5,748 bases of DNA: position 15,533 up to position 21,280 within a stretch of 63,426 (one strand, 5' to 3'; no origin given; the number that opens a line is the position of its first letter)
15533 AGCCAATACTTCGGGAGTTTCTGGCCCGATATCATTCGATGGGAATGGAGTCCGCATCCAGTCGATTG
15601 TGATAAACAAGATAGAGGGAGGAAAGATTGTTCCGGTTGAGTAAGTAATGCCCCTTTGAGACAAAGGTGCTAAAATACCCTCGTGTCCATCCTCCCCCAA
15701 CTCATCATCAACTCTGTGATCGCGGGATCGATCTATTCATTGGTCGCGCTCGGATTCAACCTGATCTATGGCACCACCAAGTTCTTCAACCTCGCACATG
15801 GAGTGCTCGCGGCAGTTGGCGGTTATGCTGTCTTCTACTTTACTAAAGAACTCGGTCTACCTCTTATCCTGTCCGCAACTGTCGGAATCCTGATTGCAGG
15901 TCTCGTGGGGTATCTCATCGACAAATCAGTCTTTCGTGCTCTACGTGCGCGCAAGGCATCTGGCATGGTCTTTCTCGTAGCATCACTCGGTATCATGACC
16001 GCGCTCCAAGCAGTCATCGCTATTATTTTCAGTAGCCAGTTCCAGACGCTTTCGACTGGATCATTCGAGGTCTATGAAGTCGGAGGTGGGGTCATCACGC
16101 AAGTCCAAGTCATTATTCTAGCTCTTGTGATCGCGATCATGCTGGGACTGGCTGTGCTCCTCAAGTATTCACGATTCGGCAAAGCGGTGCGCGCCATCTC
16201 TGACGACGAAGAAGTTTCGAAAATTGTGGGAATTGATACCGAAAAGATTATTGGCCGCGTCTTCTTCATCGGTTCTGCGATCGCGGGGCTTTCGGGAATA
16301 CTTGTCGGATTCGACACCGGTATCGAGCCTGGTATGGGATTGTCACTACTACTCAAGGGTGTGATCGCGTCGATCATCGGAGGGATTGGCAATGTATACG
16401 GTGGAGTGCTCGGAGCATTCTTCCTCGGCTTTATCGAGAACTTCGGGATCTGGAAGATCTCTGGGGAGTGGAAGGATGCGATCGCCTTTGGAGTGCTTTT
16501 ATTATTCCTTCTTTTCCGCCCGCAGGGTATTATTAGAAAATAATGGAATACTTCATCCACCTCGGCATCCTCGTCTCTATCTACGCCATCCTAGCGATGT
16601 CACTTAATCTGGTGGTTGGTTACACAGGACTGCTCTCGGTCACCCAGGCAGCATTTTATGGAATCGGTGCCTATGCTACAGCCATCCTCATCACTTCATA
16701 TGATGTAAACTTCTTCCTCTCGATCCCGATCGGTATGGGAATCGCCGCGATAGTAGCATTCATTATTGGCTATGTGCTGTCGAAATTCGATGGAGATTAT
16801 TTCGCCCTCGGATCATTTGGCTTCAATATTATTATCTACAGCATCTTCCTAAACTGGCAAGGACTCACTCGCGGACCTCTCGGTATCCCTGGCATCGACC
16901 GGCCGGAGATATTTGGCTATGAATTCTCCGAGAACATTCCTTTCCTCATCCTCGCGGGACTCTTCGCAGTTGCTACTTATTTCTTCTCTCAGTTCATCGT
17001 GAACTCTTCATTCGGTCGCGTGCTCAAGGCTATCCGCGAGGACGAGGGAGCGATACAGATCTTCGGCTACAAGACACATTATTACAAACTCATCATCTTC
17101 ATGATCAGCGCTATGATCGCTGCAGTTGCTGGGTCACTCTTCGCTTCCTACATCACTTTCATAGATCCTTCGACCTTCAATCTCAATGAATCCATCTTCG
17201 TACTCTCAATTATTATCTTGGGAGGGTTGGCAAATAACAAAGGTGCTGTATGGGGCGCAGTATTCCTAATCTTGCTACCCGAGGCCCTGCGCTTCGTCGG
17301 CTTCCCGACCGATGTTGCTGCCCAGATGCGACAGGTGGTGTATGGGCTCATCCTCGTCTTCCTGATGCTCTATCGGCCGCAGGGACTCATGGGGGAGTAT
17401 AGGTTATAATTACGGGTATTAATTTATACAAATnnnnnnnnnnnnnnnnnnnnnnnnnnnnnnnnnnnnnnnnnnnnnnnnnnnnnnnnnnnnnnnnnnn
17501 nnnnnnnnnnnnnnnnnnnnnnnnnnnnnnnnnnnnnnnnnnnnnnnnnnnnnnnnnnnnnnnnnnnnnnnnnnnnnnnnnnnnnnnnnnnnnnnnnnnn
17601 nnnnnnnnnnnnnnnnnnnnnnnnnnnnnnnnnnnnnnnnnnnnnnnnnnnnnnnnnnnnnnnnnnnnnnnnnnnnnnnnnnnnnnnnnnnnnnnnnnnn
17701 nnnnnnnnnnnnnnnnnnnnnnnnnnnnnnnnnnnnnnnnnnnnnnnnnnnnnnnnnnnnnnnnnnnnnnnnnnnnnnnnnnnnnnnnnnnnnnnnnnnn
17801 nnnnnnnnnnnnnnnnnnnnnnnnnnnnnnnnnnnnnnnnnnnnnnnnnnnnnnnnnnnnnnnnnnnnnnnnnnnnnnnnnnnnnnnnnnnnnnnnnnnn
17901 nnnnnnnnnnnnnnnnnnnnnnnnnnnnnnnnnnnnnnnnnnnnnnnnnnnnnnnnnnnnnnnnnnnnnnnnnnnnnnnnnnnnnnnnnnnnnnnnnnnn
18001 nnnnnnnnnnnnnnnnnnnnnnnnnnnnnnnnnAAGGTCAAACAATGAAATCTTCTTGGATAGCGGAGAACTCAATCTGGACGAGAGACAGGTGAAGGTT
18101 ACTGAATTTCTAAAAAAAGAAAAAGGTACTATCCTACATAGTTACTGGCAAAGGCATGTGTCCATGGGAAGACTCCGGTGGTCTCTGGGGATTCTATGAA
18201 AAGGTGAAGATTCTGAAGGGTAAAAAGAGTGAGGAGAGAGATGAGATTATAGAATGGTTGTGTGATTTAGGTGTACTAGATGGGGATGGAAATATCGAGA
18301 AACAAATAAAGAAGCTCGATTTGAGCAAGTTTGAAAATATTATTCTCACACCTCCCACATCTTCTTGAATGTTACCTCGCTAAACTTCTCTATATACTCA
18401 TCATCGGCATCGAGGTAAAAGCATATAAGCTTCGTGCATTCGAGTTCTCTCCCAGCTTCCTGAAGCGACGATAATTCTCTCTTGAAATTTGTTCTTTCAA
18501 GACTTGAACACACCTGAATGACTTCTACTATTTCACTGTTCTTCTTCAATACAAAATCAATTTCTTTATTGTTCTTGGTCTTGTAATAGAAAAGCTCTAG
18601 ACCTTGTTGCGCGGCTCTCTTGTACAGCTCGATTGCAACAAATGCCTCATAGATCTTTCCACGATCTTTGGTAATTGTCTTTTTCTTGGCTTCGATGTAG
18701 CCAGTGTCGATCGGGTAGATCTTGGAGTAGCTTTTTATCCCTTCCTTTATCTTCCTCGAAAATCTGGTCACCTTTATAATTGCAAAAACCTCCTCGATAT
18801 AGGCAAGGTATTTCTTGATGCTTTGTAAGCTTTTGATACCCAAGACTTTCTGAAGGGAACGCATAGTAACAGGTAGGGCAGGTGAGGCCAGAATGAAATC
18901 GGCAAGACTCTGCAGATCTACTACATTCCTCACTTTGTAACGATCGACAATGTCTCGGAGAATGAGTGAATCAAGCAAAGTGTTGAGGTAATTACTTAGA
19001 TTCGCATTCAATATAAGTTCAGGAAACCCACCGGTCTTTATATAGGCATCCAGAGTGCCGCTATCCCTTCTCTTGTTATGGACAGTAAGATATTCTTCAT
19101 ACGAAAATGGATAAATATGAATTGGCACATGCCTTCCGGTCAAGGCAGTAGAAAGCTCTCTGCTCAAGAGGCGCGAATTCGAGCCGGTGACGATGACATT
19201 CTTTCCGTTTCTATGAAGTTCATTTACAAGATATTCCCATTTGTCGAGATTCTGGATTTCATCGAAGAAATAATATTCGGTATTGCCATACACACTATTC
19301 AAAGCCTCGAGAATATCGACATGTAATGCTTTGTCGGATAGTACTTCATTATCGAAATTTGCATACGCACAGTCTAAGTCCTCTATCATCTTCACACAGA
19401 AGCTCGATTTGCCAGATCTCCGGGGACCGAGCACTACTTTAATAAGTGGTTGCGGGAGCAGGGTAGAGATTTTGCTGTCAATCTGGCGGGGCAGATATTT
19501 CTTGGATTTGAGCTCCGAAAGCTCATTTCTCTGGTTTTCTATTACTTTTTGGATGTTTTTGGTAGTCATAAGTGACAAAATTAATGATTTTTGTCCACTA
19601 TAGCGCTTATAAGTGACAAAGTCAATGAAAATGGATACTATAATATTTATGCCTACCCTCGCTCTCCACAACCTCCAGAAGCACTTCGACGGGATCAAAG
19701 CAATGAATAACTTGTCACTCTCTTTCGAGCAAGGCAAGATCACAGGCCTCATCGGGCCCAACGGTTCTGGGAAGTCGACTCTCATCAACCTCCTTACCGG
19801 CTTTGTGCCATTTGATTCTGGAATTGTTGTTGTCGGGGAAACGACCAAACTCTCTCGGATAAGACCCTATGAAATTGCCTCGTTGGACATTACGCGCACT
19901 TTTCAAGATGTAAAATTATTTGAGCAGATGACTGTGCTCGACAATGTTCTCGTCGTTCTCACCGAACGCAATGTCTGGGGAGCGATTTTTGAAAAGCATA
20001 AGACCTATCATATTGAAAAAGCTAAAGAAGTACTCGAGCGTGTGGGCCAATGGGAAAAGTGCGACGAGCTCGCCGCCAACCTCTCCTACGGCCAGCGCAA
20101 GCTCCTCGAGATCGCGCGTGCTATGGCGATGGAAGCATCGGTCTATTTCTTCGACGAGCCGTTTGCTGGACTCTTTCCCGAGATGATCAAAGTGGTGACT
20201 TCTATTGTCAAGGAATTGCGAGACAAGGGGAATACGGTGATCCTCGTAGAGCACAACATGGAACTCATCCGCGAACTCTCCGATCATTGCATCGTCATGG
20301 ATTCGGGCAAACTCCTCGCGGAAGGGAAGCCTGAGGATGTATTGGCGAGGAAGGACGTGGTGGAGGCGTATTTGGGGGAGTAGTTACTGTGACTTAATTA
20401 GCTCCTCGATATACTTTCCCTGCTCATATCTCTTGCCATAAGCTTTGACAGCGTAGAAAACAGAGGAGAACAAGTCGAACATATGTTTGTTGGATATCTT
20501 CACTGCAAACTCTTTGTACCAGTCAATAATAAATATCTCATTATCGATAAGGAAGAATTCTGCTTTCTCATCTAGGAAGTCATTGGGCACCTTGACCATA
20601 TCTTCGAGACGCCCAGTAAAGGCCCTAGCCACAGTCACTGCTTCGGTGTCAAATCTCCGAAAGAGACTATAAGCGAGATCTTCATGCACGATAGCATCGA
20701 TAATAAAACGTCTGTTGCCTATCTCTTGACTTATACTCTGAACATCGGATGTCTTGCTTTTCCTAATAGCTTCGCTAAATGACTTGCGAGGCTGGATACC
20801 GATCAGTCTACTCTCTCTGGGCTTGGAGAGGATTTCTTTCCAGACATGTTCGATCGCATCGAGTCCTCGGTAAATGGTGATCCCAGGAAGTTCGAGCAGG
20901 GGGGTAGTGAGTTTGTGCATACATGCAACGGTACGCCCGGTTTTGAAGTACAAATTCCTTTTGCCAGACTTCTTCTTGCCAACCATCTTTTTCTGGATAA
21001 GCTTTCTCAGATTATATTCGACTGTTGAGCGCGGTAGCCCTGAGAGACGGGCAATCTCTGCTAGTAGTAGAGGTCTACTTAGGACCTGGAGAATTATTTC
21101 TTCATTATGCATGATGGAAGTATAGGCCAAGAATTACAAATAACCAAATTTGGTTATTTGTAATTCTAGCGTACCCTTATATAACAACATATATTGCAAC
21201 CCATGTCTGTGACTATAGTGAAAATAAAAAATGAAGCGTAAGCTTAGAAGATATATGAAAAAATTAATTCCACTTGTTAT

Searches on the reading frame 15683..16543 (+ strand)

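Call 69: search_protein_families(library=pfam, proteins=[window:15683-16543:+], max_evalue=0.001)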
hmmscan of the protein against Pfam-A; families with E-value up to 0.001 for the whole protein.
window:15683-16543:+ (286 aa): 1 family
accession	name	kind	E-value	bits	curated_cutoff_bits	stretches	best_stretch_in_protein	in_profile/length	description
PF02653.21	BPD_transp_2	-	1.6e-42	145.9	26.8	1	8-276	2-269/269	Branched-chain amino acid transport system / permease component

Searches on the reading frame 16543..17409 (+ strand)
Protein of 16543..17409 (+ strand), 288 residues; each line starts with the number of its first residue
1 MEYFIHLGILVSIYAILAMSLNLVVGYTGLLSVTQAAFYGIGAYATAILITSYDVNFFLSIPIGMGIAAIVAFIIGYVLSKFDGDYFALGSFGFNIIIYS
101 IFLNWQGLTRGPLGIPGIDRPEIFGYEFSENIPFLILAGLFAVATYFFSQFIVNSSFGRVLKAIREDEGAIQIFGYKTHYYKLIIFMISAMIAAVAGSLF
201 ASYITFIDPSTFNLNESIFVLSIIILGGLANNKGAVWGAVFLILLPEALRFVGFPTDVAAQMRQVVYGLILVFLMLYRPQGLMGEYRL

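Call 69: search_protein_families(library=pfam, proteins=[window:16543-17409:+], max_evalue=0.001)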
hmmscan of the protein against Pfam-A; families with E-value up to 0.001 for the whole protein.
window:16543-17409:+ (288 aa): 1 family
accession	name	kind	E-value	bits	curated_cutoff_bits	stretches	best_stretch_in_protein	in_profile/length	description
PF02653.21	BPD_transp_2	-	4.9e-49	167.3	26.8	1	9-274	7-268/269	Branched-chain amino acid transport system / permease component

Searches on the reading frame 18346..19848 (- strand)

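Call 69: search_protein_families(library=pfam, proteins=[window:18346-19848:-], max_evalue=0.001)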
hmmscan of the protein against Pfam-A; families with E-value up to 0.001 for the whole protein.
window:18346-19848:- (500 aa): 2 families
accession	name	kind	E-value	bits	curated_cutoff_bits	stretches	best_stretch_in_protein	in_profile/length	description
PF13173.12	AAA_14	-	2.3e-30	105.7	27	1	136-254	4-129/129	AAA domain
PF13635.12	DUF4143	-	2.1e-22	80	28.1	1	298-448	2-159/160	Domain of unknown function (DUF4143)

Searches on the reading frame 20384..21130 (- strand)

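Call 69: search_protein_families(library=pfam, proteins=[window:20384-21130:-], max_evalue=0.001)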
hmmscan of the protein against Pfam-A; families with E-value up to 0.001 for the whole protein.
window:20384-21130:- (248 aa): 3 families
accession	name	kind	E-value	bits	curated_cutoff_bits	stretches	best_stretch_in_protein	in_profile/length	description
PF09339.16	HTH_IclR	-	0.00021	21.4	22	1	19-50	17-48/52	IclR helix-turn-helix domain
PF12840.13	HTH_20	-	0.00025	21.4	27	1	13-45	9-43/51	Helix-turn-helix domain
PF01978.25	TrmB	-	0.00057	20.1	25.6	0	21-61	23-62/68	Sugar-specific transcriptional regulator TrmB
